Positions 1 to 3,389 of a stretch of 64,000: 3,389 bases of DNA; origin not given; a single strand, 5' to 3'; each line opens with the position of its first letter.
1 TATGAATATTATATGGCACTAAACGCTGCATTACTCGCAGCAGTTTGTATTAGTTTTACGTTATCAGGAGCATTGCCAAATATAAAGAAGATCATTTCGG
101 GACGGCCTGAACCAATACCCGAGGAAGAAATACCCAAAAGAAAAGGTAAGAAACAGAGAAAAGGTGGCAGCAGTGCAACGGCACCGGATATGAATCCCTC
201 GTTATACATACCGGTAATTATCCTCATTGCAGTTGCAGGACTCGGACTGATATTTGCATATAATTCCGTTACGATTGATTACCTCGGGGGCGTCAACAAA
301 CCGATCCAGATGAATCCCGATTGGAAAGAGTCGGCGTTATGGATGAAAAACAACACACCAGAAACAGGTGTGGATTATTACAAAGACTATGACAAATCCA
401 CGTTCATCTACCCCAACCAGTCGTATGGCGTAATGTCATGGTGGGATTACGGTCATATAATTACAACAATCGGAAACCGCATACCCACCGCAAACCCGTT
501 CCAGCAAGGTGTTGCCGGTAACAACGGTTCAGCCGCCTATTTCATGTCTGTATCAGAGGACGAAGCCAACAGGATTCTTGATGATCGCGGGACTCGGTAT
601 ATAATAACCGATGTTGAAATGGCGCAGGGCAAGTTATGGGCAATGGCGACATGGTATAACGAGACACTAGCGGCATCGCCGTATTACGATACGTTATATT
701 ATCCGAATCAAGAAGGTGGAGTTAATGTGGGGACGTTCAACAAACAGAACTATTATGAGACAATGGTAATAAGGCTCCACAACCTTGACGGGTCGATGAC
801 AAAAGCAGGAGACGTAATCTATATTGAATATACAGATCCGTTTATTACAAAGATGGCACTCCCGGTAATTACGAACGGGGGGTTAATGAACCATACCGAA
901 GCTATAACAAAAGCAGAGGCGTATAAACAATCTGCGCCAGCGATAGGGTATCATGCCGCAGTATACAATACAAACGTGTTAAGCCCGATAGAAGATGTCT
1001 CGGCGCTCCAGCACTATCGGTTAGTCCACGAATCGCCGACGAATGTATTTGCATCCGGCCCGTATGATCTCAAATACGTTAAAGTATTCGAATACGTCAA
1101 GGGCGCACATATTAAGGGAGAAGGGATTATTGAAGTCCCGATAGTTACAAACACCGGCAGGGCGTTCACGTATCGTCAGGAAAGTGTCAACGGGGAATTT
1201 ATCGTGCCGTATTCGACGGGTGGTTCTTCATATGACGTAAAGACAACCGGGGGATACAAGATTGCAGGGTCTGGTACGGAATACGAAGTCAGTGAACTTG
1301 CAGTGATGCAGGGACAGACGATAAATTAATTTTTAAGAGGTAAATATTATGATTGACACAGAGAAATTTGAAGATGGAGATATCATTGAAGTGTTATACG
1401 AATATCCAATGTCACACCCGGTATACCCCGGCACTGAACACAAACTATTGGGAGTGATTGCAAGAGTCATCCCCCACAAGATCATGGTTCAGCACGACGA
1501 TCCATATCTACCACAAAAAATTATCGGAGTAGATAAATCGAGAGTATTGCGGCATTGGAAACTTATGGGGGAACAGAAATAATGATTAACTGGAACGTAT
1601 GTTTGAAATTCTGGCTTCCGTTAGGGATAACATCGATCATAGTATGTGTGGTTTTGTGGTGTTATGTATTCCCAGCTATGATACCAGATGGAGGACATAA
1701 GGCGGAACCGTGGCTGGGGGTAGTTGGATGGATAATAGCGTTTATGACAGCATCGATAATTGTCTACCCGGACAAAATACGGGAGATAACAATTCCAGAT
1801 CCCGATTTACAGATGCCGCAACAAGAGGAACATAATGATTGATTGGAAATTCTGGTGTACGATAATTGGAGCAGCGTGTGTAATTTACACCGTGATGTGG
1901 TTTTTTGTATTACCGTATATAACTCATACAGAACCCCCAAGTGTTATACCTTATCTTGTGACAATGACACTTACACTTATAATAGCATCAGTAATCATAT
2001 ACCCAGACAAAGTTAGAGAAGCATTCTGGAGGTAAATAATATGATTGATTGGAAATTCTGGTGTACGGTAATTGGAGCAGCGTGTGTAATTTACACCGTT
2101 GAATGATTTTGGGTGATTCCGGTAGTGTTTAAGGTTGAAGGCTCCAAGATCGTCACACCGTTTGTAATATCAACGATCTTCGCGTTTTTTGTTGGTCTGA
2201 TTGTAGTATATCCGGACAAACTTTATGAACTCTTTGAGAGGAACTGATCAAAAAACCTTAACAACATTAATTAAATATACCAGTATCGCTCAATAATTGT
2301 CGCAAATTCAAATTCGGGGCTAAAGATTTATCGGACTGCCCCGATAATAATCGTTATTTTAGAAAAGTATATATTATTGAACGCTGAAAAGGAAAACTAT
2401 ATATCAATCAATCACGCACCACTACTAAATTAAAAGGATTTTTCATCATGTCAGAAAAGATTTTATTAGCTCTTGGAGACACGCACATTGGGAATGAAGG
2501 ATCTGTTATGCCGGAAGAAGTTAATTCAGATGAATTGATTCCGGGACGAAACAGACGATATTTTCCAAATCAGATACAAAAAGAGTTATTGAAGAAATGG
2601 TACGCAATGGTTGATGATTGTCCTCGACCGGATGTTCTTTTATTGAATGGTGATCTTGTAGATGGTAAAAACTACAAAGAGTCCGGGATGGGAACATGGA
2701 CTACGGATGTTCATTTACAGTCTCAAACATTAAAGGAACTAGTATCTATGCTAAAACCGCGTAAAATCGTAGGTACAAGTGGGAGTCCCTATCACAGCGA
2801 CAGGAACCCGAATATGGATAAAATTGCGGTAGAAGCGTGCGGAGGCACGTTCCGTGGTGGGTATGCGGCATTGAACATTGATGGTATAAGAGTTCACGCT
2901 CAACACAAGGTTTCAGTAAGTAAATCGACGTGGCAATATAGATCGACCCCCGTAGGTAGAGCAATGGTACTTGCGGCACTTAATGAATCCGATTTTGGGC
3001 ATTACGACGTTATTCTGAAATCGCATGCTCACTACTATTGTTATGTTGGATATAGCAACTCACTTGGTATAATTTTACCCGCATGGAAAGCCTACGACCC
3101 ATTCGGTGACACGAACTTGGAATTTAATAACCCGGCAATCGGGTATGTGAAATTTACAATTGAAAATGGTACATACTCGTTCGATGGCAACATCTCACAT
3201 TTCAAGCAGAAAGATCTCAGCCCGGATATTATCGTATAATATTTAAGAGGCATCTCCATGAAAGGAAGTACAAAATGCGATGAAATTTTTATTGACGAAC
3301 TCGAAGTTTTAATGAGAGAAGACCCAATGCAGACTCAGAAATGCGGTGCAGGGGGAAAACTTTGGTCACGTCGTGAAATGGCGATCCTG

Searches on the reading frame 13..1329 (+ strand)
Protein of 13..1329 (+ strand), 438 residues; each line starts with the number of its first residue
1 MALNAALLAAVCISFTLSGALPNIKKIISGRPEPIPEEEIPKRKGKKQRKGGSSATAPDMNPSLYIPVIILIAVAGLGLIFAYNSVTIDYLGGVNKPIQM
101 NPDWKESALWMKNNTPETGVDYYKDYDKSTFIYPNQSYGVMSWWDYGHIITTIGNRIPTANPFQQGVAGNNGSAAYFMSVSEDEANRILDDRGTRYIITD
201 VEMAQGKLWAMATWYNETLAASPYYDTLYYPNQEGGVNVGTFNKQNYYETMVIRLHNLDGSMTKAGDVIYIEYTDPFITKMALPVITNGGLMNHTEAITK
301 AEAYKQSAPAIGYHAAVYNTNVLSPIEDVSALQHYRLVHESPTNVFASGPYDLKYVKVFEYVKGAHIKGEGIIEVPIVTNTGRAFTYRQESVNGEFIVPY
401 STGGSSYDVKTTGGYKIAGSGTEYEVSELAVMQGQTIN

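Call 19: search_protein_families(library=pfam, proteins=[window:13-1329:+], max_evalue=0.001)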
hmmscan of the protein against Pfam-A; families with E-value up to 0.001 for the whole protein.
window:13-1329:+ (438 aa): 2 families
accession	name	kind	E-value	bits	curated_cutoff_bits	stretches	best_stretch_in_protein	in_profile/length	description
PF22627.1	AglB_core-like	-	5.5e-39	133.4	27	1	103-204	3-111/111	AglB core domain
PF18079.6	AglB_L1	-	1.9e-14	53.9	23.6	1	364-437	1-87/87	Archaeal glycosylation protein B long peripheral domain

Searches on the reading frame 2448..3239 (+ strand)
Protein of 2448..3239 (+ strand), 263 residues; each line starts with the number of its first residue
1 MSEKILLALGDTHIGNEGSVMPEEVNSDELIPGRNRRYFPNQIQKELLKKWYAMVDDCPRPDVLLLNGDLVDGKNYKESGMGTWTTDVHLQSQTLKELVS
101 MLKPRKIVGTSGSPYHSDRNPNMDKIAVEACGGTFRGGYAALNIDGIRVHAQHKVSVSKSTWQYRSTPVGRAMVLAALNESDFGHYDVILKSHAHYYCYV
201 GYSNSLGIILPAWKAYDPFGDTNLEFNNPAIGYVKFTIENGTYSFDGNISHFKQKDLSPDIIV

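Call 4: search_protein_families(library=pfam, proteins=[window:2448-3239:+], max_evalue=0.1)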
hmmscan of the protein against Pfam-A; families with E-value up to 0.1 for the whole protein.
window:2448-3239:+ (263 aa): 2 families
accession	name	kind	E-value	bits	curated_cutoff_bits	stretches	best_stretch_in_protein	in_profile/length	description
PF00149.33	Metallophos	-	0.00088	20.2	21.5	1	7-83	4-45/191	Calcineurin-like phosphoesterase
PF14582.11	Metallophos_3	-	0.017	14.9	28.2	0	89-152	196-257/259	Metallophosphoesterase, calcineurin superfamily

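Call 5: search_protein_families(library=phrogs, proteins=[window:2448-3239:+], max_evalue=0.01)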
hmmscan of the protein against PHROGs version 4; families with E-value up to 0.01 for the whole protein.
window:2448-3239:+ (263 aa): 0 families

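Call 8: search_protein_families(library=ncbifam, proteins=[window:2448-3239:+], max_evalue=0.1)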
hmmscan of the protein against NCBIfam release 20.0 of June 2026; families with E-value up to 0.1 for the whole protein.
window:2448-3239:+ (263 aa): 0 families

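Call 34: find_homologous_proteins(query=window:2448-3239:+, max_evalue=0.001)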
Query window:2448-3239:+ (263 aa): 30 proteins with E <= 0.001 among 675 candidates.
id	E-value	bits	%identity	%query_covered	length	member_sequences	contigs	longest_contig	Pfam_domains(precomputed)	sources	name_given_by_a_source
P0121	4.2e-179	612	100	100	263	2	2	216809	-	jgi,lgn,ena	jgi:hypothetical protein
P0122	9.7e-136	469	75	99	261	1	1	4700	-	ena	-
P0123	9.9e-130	450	70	99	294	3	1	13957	-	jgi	jgi:hypothetical protein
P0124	1.8e-129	449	72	99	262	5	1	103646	-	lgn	-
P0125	1.9e-127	442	69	99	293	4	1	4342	-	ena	-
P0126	1.9e-127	442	69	99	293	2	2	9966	-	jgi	-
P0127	4.0e-127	441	67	99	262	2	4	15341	-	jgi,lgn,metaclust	jgi:hypothetical protein|metaclust:\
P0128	4.7e-127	441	74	92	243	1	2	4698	-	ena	-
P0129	3.0e-126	438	69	99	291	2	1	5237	-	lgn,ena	-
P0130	9.6e-126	437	70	99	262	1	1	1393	-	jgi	jgi:hypothetical protein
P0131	2.9e-125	435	69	99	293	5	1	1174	-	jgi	-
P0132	5.2e-125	434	69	99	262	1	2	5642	-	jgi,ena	jgi:hypothetical protein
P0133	2.1e-124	432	66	99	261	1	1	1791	-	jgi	jgi:hypothetical protein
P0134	1.8e-122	426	66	98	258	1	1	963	-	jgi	jgi:hypothetical protein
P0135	1.4e-121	423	65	100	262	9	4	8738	-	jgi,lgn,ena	jgi:hypothetical protein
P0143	1.4e-98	348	54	100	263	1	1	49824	-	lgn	-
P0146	1.2e-84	302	48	100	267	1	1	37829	-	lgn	-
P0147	2.6e-61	225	44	96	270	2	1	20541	-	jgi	jgi:hypothetical protein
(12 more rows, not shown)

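Call 35: search_dna_similar(query=window:2448-3239:+, collection=phages, mode=protein, max_rows=25, max_evalue=0.001)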
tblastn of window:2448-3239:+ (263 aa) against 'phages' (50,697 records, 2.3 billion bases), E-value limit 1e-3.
Records with a match: 1; places in all: 1; records where one place covers at least 80% of the query: 0.
Best place of each record, by identity: <60% 1.
By first word of the organism name: Caudoviricetes 1.
By host as written in the record: Methanomicrobiales 1.
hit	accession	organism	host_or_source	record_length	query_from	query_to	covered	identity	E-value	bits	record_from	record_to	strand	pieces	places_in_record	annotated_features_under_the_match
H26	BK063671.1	Caudoviricetes sp. vir555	Methanomicrobiales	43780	74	245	65%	21.8%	6e-4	47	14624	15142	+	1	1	hypothetical protein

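Call 36: find_encoding_contigs(protein=P0121, flank=3000, max_places=4)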
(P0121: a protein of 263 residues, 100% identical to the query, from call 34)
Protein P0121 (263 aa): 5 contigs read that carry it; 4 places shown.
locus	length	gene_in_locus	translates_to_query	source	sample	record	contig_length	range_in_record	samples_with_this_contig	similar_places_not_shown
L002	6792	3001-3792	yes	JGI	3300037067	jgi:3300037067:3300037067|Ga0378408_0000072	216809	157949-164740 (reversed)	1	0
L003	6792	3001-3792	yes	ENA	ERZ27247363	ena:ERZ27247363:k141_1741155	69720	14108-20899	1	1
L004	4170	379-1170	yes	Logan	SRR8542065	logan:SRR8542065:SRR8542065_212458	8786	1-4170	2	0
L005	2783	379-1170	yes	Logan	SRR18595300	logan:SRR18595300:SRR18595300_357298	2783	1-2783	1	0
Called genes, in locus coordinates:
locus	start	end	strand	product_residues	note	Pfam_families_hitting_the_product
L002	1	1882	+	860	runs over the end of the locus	PF02516:STT3, PF22627:AglB_core-like, PF18079:AglB_L1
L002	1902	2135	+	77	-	-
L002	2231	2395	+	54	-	-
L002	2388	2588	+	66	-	-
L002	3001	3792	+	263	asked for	-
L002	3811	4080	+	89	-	-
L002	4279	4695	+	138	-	PF01797:Y1_Tnp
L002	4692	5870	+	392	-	PF01385:OrfB_IS605, PF07282:Cas12f1-like_TNB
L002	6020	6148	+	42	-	-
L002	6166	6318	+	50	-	-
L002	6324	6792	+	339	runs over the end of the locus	-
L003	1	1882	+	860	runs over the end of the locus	PF02516:STT3, PF22627:AglB_core-like, PF18079:AglB_L1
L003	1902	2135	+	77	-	-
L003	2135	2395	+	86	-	-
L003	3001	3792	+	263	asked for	-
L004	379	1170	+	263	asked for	-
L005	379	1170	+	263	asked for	-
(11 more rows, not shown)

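Call 39: search_solved_structures(query=A2, max_evalue=10)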
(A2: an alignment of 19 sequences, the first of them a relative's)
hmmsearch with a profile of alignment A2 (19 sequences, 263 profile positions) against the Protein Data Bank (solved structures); distinct sequences matched with E-value up to 10: 5.
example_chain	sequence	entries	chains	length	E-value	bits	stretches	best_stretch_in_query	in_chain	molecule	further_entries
5g3z_A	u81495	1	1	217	0.081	15.5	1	95-135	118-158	ADENYLATE KINSE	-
5g3y_A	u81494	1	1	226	0.51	12.8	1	95-135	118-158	ADENYLATE KINSE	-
3fb4_A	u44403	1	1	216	0.92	12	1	95-134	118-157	Adenylate kinase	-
5zjg_A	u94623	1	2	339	1.1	11.7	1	206-251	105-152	Gamma-glutamyltransferase 1 Threonine peptidase. MEROPS family T03 L-subunit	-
7d9e_A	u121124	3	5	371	1.3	11.5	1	206-251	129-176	Gamma-glutamyltransferase 1 Threonine peptidase. MEROPS family T03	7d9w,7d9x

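Call 47: predict_structure(alignment_id=A2)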
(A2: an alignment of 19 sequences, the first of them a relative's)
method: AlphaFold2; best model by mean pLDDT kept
length: 263 residues; sequences in the alignment: 19
mean_pLDDT: 87.3   pTM: 0.88
mean pLDDT of the five models: 87.3, 86.5, 86.1, 85.5, 81.0
residues with pLDDT >= 90: 164; 70-90: 63; 50-70: 34; < 50: 2
segments of 3 or more residues with pLDDT < 50: none
pLDDT, mean of each block of 10 residues (from residue 1): 92 92 86 81 95 96 96 67 87 97 97 78 91 96 96 77 80 92 95 89 93 78 63 96 94 77 53
secondary structure, 60 per line:
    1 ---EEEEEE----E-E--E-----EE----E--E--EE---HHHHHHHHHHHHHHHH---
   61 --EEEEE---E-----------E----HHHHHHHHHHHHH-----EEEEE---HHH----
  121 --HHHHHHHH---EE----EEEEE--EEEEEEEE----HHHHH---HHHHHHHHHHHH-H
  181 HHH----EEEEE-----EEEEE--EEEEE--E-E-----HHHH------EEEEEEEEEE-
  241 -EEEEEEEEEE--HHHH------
elements in order: E4-9 H42-57 E63-67 H88-100 E106-110 H123-130 E140-144 E147-154 H159-163 H167-178 H180-183 E188-192 E198-202 E205-209 H220-223 E230-239 E242-251 H254-257

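Call 74: find_encoding_contigs(protein=P0143, flank=7000, max_places=1)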
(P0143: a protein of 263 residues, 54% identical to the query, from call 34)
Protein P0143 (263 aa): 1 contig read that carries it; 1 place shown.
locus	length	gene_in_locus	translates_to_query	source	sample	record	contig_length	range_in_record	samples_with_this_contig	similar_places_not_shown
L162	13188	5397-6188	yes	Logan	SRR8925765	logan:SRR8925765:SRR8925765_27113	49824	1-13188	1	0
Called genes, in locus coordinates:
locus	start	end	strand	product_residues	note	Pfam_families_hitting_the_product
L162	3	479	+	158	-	?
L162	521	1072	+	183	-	-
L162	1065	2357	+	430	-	PF03237:Terminase_6N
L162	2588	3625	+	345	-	PF13692:Glyco_trans_1_4, PF00534:Glycos_transf_1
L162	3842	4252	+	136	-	PF13597:NRDD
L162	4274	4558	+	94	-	-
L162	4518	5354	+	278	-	-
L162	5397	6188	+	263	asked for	-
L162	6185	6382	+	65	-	-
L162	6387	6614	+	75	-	-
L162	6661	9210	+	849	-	PF04860:Phage_portal, PF14528:LAGLIDADG_3 (weak)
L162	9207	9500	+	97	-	-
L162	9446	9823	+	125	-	-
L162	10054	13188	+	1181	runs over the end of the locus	PF18454:Mtd_N (faint)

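Call 75: find_encoding_contigs(protein=P0146, flank=7000, max_places=1)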
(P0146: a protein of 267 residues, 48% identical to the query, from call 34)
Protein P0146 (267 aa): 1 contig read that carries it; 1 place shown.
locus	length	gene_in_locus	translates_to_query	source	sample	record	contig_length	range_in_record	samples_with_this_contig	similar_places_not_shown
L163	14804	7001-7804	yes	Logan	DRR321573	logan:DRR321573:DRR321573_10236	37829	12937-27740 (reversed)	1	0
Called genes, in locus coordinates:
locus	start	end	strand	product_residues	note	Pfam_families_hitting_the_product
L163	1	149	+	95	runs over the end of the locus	-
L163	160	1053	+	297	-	-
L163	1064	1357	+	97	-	-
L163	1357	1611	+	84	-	-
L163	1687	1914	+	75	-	-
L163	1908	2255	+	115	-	-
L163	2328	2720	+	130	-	-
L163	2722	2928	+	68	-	-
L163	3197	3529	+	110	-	-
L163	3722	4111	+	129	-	-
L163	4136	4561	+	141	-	-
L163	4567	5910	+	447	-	PF01555:N6_N4_Mtase (weak)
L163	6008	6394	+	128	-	-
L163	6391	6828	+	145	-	-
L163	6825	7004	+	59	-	-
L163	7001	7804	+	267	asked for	-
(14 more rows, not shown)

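Call 76: find_encoding_contigs(protein=P0147, flank=7000, max_places=1)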
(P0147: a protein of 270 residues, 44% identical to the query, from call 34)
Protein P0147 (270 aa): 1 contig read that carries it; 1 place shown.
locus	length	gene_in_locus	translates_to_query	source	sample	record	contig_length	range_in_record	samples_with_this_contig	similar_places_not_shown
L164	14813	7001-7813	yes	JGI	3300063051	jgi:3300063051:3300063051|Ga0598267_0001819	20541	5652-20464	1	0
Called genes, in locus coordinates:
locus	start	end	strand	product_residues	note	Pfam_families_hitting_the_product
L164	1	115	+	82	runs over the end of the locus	-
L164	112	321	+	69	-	-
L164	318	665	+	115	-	-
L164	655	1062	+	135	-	-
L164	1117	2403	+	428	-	PF01336:tRNA_anti-codon (faint)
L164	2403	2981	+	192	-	-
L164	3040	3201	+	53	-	-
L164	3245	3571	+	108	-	-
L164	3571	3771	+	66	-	-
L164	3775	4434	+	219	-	-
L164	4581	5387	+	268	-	-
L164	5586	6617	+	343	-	-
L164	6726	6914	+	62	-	-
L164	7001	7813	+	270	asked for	-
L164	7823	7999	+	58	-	-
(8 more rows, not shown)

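Call 91: search_protein_families(library=padloc, proteins=[window:2448-3236:+], max_evalue=0.01)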
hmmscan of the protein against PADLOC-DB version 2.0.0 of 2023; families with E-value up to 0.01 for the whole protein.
window:2448-3236:+ (263 aa): 0 families
